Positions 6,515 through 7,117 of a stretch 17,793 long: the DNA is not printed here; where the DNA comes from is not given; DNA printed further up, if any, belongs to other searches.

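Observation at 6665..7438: Adjacent stand-alone CBM48 glycogen-binding domain and divergent PII-like protein: a possible carbon/energy-status sensing pair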

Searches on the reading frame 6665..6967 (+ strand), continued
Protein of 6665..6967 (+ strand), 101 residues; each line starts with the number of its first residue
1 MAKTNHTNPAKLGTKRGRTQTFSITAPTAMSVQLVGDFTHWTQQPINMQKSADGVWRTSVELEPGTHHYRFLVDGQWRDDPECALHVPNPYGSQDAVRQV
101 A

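Call 34: find_encoding_contigs(protein=P0139, flank=7000, max_places=2)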
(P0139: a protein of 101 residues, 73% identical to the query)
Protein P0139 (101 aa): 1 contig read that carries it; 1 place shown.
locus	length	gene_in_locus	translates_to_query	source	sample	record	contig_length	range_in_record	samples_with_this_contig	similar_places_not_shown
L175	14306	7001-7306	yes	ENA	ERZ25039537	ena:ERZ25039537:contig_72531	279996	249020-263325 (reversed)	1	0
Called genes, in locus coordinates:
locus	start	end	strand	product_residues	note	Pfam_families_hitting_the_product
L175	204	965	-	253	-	PF13751:DDE_Tnp_1_6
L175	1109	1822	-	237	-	PF05598:DUF772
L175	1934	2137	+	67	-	-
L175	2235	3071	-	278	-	-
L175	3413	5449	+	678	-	PF00989:PAS (weak), PF13426:PAS_9, PF00989:PAS, PF08448:PAS_4, PF13188:PAS_8, PF13426:PAS_9, PF07730:HisKA_3, PF02518:HATPase_c, +5 more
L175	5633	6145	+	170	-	PF00072:Response_reg, PF00196:GerE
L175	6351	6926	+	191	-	-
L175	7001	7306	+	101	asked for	PF02922:CBM_48, PF16561:AMPK1_CBM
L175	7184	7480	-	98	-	-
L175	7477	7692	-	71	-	PF00723:Glyco_hydro_15 (weak)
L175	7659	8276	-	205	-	PF00723:Glyco_hydro_15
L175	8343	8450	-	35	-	-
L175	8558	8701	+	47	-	-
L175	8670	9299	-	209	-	PF19291:TREH_N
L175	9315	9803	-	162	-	PF17768:RecJ_OB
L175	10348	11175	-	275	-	PF01368:DHH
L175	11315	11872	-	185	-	PF03741:TerC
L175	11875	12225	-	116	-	-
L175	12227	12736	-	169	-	PF02355:SecD_SecF_C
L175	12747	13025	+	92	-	-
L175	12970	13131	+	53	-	-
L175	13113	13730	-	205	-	PF02355:SecD_SecF_C, PF03176:MMPL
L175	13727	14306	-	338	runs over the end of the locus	PF21760:SecD_1st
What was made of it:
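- GH15 and a trehalase N-terminal domain gene follow in L175 (call 34).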

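Call 57: search_protein_families(library=ncbifam, proteins=[window:6665-6967:+], max_evalue=0.001)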
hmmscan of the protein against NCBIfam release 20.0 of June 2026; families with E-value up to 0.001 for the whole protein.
window:6665-6967:+ (101 aa): 6 families
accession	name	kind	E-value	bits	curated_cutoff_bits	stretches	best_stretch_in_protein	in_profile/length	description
NF008967.0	PRK12313.1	equivalog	2.1e-11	42.9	577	1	18-77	38-97/633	1,4-alpha-glucan branching protein GlgB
NF003811.1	PRK05402.1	equivalog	6.3e-08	31.6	741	1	18-76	29-88/619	1,4-alpha-glucan branching protein GlgB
NF011294.0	PRK14706.1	equivalog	2.1e-05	23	1284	1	5-98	27-117/642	1,4-alpha-glucan branching enzyme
TIGR01515.1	branching_enzym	equivalog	3.1e-05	22.8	463.95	1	17-61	26-72/607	1,4-alpha-glucan branching enzyme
TIGR02104.1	pulA_typeI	equivalog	0.00014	20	504.5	1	11-74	11-78/605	type I pullulanase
NF009221.0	PRK12568.1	equivalog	0.00097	17.3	1270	0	20-71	155-206/745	1,4-alpha-glucan branching enzyme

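Call 71: predict_structure(alignment_id=A2)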
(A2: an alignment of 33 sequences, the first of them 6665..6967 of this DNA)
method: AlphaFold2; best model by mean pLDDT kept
length: 101 residues; sequences in the alignment: 33
mean_pLDDT: 72.0   pTM: 0.62
mean pLDDT of the five models: 72.0, 65.1, 63.5, 62.0, 60.6
residues with pLDDT >= 90: 28; 70-90: 34; 50-70: 13; < 50: 26
segments of 3 or more residues with pLDDT < 50: 6-15, 84-89, 92-101
pLDDT, mean of each block of 10 residues (from residue 1): 51 54 90 91 91 90 82 87 47 42 35
secondary structure, 60 per line:
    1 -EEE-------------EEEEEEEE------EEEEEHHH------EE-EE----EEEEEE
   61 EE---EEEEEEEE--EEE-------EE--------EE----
elements in order: E2-4 E18-25 E32-36 E55-62 E66-73 E76-78

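Call 73: fold_search(model_id=the predicted structure, library=pdb)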
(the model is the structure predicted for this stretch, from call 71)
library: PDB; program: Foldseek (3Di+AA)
matches with E <= 10: 764; with E <= 0.001: 22
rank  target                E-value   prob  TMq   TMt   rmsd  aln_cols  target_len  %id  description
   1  1z0m_B                1.7e-04  1.00  0.57  0.70   1.4        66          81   32  the glycogen-binding domain of the AMP-activated protein kinase beta1 subunit (released 2005-10-25)
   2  3nme_A                2.4e-04  1.00  0.61  0.23   7.8        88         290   23  Structure of a plant phosphatase (released 2010-08-11)
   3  2qlv_E                2.5e-04  1.00  0.57  0.42   1.4        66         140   27  Crystal structure of the heterotrimer core of the S. cerevisiae AMPK homolog SNF1 (released 2007-09-25)
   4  4pyh_A                3.0e-04  1.00  0.60  0.22   5.8        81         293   23  Phospho-glucan bound structure of starch phosphatase Starch EXcess4 reveals the mechanism for C6-specificty (released 2014-04-23)
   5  6c9f_B                3.7e-04  1.00  0.59  0.34   1.2        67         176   30  AMP-activated protein kinase bound to pharmacological activator R734 (released 2018-11-28)
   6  8bik_B                4.3e-04  1.00  0.56  0.32   1.2        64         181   33  Crystal structure of human AMPK heterotrimer in complex with allosteric activator C455 (released 2024-05-15)
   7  1z0n_B                4.3e-04  1.00  0.55  0.69   1.3        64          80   34  the glycogen-binding domain of the AMP-activated protein kinase (released 2005-10-25)
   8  4cfe_D                4.3e-04  1.00  0.58  0.36   5.6        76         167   30  Structure of full length human AMPK in complex with a small molecule activator, a benzimidazole derivative (991) (released 2013-12-25)
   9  3nme_B                4.6e-04  1.00  0.53  0.19   1.7        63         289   25  Structure of a plant phosphatase (released 2010-08-11)
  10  4yee_A                5.1e-04  1.00  0.58  0.70   1.3        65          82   31  beta2 carbohydrate binding module (CBM) of AMP-activated protein kinase (AMPK) in complex with glucosyl-beta-cyclodext (released 2015-04-01)
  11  6b1u_B                5.1e-04  1.00  0.56  0.31   1.2        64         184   33  Structure of full-length human AMPK (a2b1g1) in complex with a small molecule activator SC4 (released 2018-04-25)
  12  6c9j_B                5.4e-04  1.00  0.58  0.34   1.1        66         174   30  AMP-activated protein kinase bound to pharmacological activator R734 (released 2018-11-28)
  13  2qlv_B                5.4e-04  1.00  0.57  0.38   1.5        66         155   27  Crystal structure of the heterotrimer core of the S. cerevisiae AMPK homolog SNF1 (released 2007-09-25)
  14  6c9h_B                5.7e-04  1.00  0.59  0.36   1.1        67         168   30  non-phosphorylated AMP-activated protein kinase bound to pharmacological activator R734 (released 2018-11-28)
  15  5iso_D                6.4e-04  1.00  0.57  0.34   1.1        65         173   32  STRUCTURE OF FULL LENGTH HUMAN AMPK (NON-PHOSPHORYLATED AT T-LOOP) IN COMPLEX WITH A SMALL MOLECULE ACTIVATOR, A BENZI (released 2017-03-29)
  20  4yee_E                8.4e-04  1.00  0.60  0.71   1.5        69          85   29  beta2 carbohydrate binding module (CBM) of AMP-activated protein kinase (AMPK) in complex with glucosyl-beta-cyclodext (released 2015-04-01)
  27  1z0m_C                1.2e-03  1.00  0.57  0.71   1.1        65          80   32  the glycogen-binding domain of the AMP-activated protein kinase beta1 subunit (released 2005-10-25)
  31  4yee_B                1.3e-03  1.00  0.56  0.67   1.4        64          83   31  beta2 carbohydrate binding module (CBM) of AMP-activated protein kinase (AMPK) in complex with glucosyl-beta-cyclodext (released 2015-04-01)
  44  1z0m_A                2.0e-03  1.00  0.57  0.65   1.2        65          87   32  the glycogen-binding domain of the AMP-activated protein kinase beta1 subunit (released 2005-10-25)
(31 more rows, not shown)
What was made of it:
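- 6665..6970 (+): Stand-alone AMPK-beta-type CBM48 protein (101 aa), cytoplasmic, with a basic variable N-terminal tail. AF2 and Foldseek agree (calls 71, 73).
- On CBM48 / AMPK1_CBM: Foldseek to 1z0m, 4yee and 2qlv at rmsd 1.1-1.5 A (call 73).
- Closest known: AMPK beta-subunit CBM and plant PTST. Same: The core superposes on 1z0m at 1.1-1.4 A (call 73).
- Checked: The AF2 core (residues about 18-80, pLDDT about 90) superposes on the AMPK beta1 glycogen-binding domain 1z0m at 1.1-1.4 A over 64-67 residues (calls 71, 73).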
